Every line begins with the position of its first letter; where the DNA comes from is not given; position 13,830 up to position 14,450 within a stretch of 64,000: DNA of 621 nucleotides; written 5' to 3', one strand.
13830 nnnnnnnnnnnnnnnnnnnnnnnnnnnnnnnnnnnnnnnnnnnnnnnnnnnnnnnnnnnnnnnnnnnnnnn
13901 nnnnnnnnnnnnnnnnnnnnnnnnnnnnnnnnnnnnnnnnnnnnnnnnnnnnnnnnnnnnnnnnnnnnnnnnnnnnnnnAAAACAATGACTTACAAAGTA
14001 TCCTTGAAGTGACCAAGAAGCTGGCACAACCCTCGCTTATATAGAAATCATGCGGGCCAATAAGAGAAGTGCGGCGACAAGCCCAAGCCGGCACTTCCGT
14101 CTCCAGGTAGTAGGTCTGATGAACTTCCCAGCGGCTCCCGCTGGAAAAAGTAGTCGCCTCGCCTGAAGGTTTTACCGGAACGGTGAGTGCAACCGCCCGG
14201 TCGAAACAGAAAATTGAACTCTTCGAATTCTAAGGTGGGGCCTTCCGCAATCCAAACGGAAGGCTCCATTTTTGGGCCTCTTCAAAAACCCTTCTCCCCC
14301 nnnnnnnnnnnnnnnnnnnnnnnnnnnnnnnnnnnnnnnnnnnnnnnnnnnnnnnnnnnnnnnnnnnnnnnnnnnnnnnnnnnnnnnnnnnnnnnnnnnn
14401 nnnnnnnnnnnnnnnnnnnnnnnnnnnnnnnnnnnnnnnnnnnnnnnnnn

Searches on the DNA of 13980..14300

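Call 65: search_rna_families(source=window, start=13980, end=14300, threshold=evalue, max_evalue=10)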
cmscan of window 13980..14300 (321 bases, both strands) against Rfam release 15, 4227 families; matches with E-value up to 10: 2.
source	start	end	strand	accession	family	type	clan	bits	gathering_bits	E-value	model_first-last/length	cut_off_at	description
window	14168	14207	+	RF01786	c-di-GMP-II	Cis-reg; riboswitch;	CL00127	18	53.5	0.3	1-84/84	no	Cyclic di-GMP-II riboswitch aptamer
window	14158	14232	+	RF01952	SOX2OT_exon2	Gene; lncRNA;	-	9.6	45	9.7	1-69/69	no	SOX2 overlapping transcript exon 2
